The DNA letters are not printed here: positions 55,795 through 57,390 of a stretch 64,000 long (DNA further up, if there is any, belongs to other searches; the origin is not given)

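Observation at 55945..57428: AIPR/DGQHR-like gene wedged between an R-M module and the CBASS operon, 2 nt upstream of the cyclase start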

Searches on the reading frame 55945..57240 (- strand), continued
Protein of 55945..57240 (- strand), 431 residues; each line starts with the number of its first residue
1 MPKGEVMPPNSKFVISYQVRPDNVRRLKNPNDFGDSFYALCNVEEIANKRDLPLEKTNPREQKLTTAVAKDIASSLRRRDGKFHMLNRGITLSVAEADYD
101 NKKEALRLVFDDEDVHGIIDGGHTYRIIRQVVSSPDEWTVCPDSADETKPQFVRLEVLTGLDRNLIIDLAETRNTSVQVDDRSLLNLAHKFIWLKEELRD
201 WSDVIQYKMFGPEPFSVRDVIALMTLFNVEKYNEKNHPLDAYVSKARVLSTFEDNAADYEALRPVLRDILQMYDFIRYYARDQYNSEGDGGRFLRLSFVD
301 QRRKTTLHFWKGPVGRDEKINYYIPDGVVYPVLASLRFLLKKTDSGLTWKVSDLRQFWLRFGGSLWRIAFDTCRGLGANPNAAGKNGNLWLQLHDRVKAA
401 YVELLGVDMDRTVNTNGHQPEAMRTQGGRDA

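Call 15: find_encoding_contigs(protein=P0010, flank=8000, max_places=2)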
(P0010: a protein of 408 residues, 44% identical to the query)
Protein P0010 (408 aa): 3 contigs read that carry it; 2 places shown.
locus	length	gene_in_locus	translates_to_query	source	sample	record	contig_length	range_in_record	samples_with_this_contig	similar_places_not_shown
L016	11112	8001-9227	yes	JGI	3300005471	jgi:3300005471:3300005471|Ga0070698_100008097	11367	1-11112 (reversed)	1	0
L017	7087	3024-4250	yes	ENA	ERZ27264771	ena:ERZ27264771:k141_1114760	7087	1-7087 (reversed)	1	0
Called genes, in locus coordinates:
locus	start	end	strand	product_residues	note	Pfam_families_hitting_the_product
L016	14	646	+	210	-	PF00111:Fer2, PF13085:Fer2_3 (weak), PF01799:Fer2_2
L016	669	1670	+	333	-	PF00941:FAD_binding_5, PF03450:CO_deh_flav_C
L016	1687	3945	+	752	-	PF01315:Ald_Xan_dh_C, PF02738:MoCoBD_1, PF20256:MoCoBD_2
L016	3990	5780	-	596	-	PF00989:PAS, PF08448:PAS_4, PF08447:PAS_3, PF13426:PAS_9, PF00989:PAS, PF08448:PAS_4, PF08447:PAS_3, PF00158:Sigma54_activat, +5 more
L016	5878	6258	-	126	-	PF01844:HNH, PF14279:HNH_5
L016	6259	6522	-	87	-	-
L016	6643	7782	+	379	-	-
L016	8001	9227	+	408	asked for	PF10592:AIPR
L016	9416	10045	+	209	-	-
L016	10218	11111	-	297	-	?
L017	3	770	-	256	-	?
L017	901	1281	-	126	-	PF01844:HNH, PF14279:HNH_5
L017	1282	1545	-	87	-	-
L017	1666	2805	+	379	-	-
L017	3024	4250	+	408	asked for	PF10592:AIPR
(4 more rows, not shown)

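Call 21: find_related_loci(query=A1, collection=genome_contigs, flank=10000)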
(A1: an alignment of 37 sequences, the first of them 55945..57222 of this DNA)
Query A1 (425 aa) in genome_contigs; peptide patterns used: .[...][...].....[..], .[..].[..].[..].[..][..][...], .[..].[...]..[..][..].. (x = any residue, [..] = any of these).
447 stretches matched a pattern; 330 encode a relative of the query (tblastn E <= 1e-3); the best 80 are kept; 80 distinct loci.
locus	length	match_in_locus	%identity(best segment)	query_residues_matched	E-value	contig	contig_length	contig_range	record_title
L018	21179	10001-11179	48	13-409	3e-113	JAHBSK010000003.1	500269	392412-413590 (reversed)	MAG: Acidobacteria bacterium isolate ACE_ACI6 ACI6_3, whole genome shotgun sequence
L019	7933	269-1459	47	9-409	3e-113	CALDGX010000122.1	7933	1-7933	MAG TPA_asm: uncultured Chloracidobacterium sp. isolate SRR5576004_bin.87_CONCOCT_v1.1_MAG genome assembly, contig: ERZ7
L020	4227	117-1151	38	52-406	8e-69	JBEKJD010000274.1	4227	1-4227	MAG: Dissulfurispiraceae bacterium isolate SPRUCE 315 SPRUCE_315_274, whole genome shotgun sequence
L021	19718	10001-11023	38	52-397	1e-63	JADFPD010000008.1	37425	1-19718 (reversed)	MAG: Chloroflexota bacterium isolate B71T1B5 B71T1B5_NODE663, whole genome shotgun sequence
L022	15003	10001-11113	36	9-384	3e-63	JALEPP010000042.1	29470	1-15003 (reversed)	MAG: Agathobacter sp. isolate SUG220 k141_8152605, whole genome shotgun sequence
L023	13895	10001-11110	36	10-384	5e-63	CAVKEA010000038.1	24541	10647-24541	bacterium isolate H07687-L1_cleanbin_000003 genome assembly, contig: Spades_H07687-L1_contig_1464, whole genome shotgun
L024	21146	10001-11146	35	6-397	8e-63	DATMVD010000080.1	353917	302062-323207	MAG TPA_asm: Pyrinomonadaceae bacterium isolate SMAG_U13059 k141_123666, whole genome shotgun sequence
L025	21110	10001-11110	35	10-384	3e-62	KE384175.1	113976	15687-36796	Lachnospiraceae bacterium NK4A144 genomic scaffold G619DRAFT_scaffold00010.10, whole genome shotgun sequence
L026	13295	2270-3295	36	49-397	5e-62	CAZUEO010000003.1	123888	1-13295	MAG TPA_asm: uncultured Planctomycetaceae bacterium isolate binchicken_co100_410 genome assembly, contig: NODE_119_lengt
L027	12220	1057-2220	34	13-398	4e-62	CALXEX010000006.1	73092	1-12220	MAG: uncultured Clostridia bacterium isolate BRZ_AS__bin32 genome assembly, contig: BRZ_AS__NODE_631_length_73092_cov_7.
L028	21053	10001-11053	34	52-400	9e-62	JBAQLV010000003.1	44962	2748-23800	MAG: Thermodesulfovibrionales bacterium isolate MFD12052_ilm_asm_bin15 k127_21949, whole genome shotgun sequence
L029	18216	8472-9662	35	8-397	9e-62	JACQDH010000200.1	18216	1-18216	MAG: Acidobacteria bacterium isolate NC_groundwater_989_Pr1_S-0.65um_64_10 Montesol18_Sp65_coassembly_scaffold_1173021,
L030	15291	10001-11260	36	6-423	2e-61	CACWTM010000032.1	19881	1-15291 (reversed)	MAG: uncultured Ruminococcus sp. isolate RUG10903 genome assembly, contig: RUG10903_asm_32, whole genome shotgun sequenc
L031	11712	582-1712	35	15-400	3e-61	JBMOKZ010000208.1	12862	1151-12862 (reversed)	MAG: Candidatus Zixiibacteriota bacterium isolate Betzabe_MAG011 MAG011_208, whole genome shotgun sequence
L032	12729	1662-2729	34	34-397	7e-61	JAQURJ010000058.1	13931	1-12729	MAG: Phycisphaerae bacterium isolate STD1_70 NODE_11221_length_13931_cov_3.595987_Sandtown_D1, whole genome shotgun sequ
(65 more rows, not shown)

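Call 29: search_protein_families(library=pfam, alignment_id=A2, max_evalue=0.001)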
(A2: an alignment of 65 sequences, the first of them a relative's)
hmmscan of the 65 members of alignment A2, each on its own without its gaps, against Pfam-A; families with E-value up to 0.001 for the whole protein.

A. member 1, L018:9322-9777:+ (152 aa): 0 families

B. families by the number of members that match (of 65 scanned): 46 families (the first 25 are shown)
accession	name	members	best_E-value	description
PF01381.28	HTH_3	15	9.2e-19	Helix-turn-helix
PF12844.13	HTH_19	15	1.5e-13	Helix-turn-helix domain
PF13560.12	HTH_31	15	2.8e-10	Helix-turn-helix domain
PF13443.12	HTH_26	12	4e-10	Cro/C1-type HTH DNA-binding domain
PF13413.12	HTH_25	3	1.1e-05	Helix-turn-helix domain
PF02074.21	Peptidase_M32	2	1.4e-176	Carboxypeptidase Taq (M32) metallopeptidase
PF00155.27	Aminotran_1_2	2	3.2e-76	Aminotransferase class I and II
PF01268.25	FTHFS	1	2.1e-264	Formate--tetrahydrofolate ligase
PF01642.28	MM_CoA_mutase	1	3.8e-214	Methylmalonyl-CoA mutase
PF00152.25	tRNA-synt_2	1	1.2e-103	tRNA synthetases class II (D, K and N)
PF06044.18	DpnI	1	5.6e-82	Dam-replacing family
PF01739.24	CheR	1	1.5e-56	CheR methyltransferase, SAM binding domain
PF00239.26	Resolvase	1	9.3e-38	Resolvase, N terminal domain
PF17726.7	DpnI_C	1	8e-35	Dam-replacing HTH domain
PF19866.4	DUF6339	1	4.4e-29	Family of unknown function (DUF6339)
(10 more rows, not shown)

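Call 30: search_protein_families(library=pfam, alignment_id=A3, max_evalue=0.001)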
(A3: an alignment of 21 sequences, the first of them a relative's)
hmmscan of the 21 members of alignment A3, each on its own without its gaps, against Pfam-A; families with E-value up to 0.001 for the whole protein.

A. member 1, L063:11089-13530:+ (814 aa): 0 families

B. families by the number of members that match (of 21 scanned): 34 families (the first 25 are shown)
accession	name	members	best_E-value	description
PF13443.12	HTH_26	6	4.9e-16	Cro/C1-type HTH DNA-binding domain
PF01381.28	HTH_3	6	4.9e-14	Helix-turn-helix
PF12844.13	HTH_19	6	2.8e-10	Helix-turn-helix domain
PF13560.12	HTH_31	6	2e-07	Helix-turn-helix domain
PF13744.12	HTH_37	5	3.5e-07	Helix-turn-helix domain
PF09903.14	DUF2130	1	5.8e-62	Uncharacterized protein conserved in bacteria (DUF2130)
PF00005.33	ABC_tran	1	2.3e-55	ABC transporter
PF11066.14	DUF2867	1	3.3e-30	Protein of unknown function (DUF2867)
PF03600.22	CitMHS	1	1.9e-28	Citrate transporter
PF13460.12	NAD_binding_10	1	9.7e-15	NAD(P)H-binding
PF16326.10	ABC_tran_CTD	1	1.2e-14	ABC transporter C-terminal domain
PF13304.12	AAA_21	1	1.7e-14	AAA domain, putative AbiEii toxin, Type IV TA system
PF12848.13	ABC_tran_Xtn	1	1.7e-14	ABC transporter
PF05368.20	NmrA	1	2.1e-12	NmrA-like family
PF01370.27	Epimerase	1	4.6e-11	NAD dependent epimerase/dehydratase family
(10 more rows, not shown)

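Call 38: find_encoding_contigs(protein=P0002, flank=5000, max_places=3)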
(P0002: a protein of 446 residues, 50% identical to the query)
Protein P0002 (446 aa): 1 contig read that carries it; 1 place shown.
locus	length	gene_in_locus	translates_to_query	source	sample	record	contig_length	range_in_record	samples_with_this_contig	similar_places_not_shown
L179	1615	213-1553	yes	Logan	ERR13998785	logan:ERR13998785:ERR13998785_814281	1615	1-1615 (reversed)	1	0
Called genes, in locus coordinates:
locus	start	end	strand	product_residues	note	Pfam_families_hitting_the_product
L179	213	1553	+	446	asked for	PF10592:AIPR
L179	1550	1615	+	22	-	?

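Call 44: search_solved_structures(query=A1, max_evalue=1, show_alignments=2)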
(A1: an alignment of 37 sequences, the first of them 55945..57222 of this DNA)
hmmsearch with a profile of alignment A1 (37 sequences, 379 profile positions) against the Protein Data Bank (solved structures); distinct sequences matched with E-value up to 1: 1.
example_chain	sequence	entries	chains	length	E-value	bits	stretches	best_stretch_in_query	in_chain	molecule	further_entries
4v8p_AO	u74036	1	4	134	0.16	14.1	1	63-166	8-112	RPL28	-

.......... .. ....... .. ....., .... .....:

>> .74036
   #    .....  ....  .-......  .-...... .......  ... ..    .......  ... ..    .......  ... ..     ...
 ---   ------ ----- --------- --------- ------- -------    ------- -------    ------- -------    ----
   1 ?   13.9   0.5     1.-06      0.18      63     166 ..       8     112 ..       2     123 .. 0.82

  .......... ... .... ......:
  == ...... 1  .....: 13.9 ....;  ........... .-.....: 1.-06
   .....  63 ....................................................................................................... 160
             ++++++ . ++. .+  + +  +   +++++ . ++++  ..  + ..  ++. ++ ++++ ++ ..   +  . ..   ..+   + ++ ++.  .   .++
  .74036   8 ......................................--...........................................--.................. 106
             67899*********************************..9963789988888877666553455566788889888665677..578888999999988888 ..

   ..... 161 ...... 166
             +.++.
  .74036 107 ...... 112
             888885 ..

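Call 45: search_protein_families(library=phrogs, proteins=[window:55945-57222:-, L004:7367-7825:+], max_evalue=0.01)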
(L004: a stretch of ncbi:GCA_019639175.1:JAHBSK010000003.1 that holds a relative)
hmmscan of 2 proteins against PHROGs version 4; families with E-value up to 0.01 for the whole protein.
window:55945-57222:- (425 aa): 0 families

L004:7367-7825:+ (152 aa): 0 families

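Call 52: predict_structure(alignment_id=A1)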
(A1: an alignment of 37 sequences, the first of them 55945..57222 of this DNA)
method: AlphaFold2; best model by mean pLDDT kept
length: 425 residues; sequences in the alignment: 37
mean_pLDDT: 88.1   pTM: 0.69
mean pLDDT of the five models: 88.1, 87.8, 86.9, 86.6, 85.9
residues with pLDDT >= 90: 292; 70-90: 86; 50-70: 30; < 50: 17
segments of 3 or more residues with pLDDT < 50: 411-425
pLDDT, mean of each block of 10 residues (from residue 1): 76 97 91 97 89 79 89 92 94 97 92 93 93 71 94 89 72 68 93 95 84 97 92 93 93 97 98 93 77 92 85 91 98 95 96 96 96 97 97 89 62 44 37
secondary structure, 60 per line:
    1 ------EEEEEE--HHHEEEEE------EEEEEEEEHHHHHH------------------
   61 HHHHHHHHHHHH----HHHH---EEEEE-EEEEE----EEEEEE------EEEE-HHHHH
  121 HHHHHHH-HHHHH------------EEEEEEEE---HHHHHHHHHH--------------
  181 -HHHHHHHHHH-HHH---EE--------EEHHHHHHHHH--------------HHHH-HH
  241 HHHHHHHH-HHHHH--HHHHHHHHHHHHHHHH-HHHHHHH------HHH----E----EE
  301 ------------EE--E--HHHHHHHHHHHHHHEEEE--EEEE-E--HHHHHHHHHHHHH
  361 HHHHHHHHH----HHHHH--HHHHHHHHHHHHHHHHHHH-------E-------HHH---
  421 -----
elements in order: E7-12 E18-22 E29-36 H37-42 H61-72 H77-80 E84-88 E90-94 E99-104 E111-114 H116-127 H129-133 E146-153 H157-166 H182-191 H211-219 H234-237 H239-248 H250-254 H257-272 H274-280 H320-333 E334-337 E340-343 H348-369 H374-378 H381-399

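Call 56: fold_search(model_id=the predicted structure, library=pdb)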
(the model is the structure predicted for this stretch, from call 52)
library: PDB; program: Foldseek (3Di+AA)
matches with E <= 10: 95; with E <= 0.001: 0
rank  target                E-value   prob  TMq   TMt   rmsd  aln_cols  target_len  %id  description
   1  5uy6                  3.2e-01  0.10  0.07  0.09  15.2       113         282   12  Crystal Structure of the Human CAMKK2B (released 2017-03-29)
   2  2xnm                  1.0e+00  0.09  0.07  0.10  13.3       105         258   10  Structure of NEK2 bound to CCT (released 2011-03-30)
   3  3k9f_A                1.4e+00  0.03  0.08  0.07  24.4       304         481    8  Detailed structural insight into the quinolone-DNA cleavage complex of type IIA topoisomerases (released 2009-10-27)
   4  6sk9                  1.5e+00  0.08  0.07  0.10  13.8       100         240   11  Nek2 bound to purine compound 51 (released 2020-06-17)
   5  2w5a                  1.5e+00  0.08  0.07  0.09  13.3       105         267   10  Human Nek2 kinase ADP-bound (released 2008-12-23)
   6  2w5b                  1.8e+00  0.07  0.07  0.09  13.4       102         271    9  Human Nek2 kinase ATPgammaS-bound (released 2008-12-23)
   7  2w5h                  1.9e+00  0.07  0.07  0.10  13.3       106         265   10  Human Nek2 kinase Apo (released 2008-12-23)
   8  6pjj_D                2.0e+00  0.05  0.06  0.07  13.6       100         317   17  Human PRPF4B bound to benzothiophene inhibitor 224 (released 2019-08-28)
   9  5xox_A                2.3e+00  0.07  0.12  0.20  15.9       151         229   12  Crystal structure of tRNA(His) guanylyltranserase from Saccharomyces cerevisiae (released 2017-07-12)
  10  6jiv_C                2.3e+00  0.06  0.20  0.16  15.4       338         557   11  SspE crystal structure (released 2020-03-25)
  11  3qau                  2.3e+00  0.01  0.07  0.07  19.4       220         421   10  3-Hydroxy-3-MethylGlutaryl-Coenzyme A Reductase from Streptococcus pneumoniae (released 2011-01-26)
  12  4qvz_B                2.5e+00  0.12  0.08  0.15  11.1       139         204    9  FMRP N-terminal domain (released 2014-12-03)
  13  9evf_B                2.5e+00  0.03  0.06  0.19  14.6       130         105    9  Citramalate lyase - ADP - pyruvate complex (released 2025-10-08)
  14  6ryk_A                2.6e+00  0.25  0.17  0.46  13.2       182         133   10  Crystal structure of the ParB-like protein PadC (released 2020-01-22)
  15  5hvy_A                2.6e+00  0.07  0.06  0.07  10.9        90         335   13  CDK8/CYCC IN COMPLEX WITH COMPOUND 20 (released 2016-04-20)
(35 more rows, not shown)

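Call 63: search_protein_families(library=pfam, alignment_id=A1, max_evalue=10)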
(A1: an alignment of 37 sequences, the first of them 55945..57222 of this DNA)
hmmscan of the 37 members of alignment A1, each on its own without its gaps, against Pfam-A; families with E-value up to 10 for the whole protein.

A. member 1, window:55945-57222:- (425 aa): 1 family
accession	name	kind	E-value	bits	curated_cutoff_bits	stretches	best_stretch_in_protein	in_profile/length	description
PF10592.14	AIPR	-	2.3e-20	73.9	25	1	51-346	3-274/308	AIPR protein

B. families by the number of members that match (of 37 scanned): 18 families
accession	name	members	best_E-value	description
PF10592.14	AIPR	37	5.2e-39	AIPR protein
PF04945.19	YHS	1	0.00085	YHS domain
PF17961.7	Big_8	1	0.007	Bacterial Ig domain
PF25006.1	DUF7783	1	0.052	Domain of unknown function (DUF7783)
PF05549.16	Allexi_40kDa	1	0.057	Allexivirus 40kDa protein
PF23678.1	YqhI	1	0.077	YqhI-like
PF18593.6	CdiI_2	1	0.077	CdiI immunity protein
PF06006.17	DUF905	1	0.1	Bacterial protein of unknown function (DUF905)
PF15167.11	DUF4581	1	0.11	Domain of unknown function (DUF4581)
PF09986.15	DUF2225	1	0.14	Uncharacterized protein conserved in bacteria (DUF2225)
PF13410.11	GST_C_2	1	0.14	Glutathione S-transferase, C-terminal domain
PF00836.24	Stathmin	1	0.15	Stathmin family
PF07039.17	SGF29_Tudor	1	0.15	SGF29 tudor-like domain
PF18330.7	Lig_C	1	0.23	Ligase Pab1020 C-terminal region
PF16209.10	PhoLip_ATPase_N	1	0.24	Phospholipid-translocating ATPase N-terminal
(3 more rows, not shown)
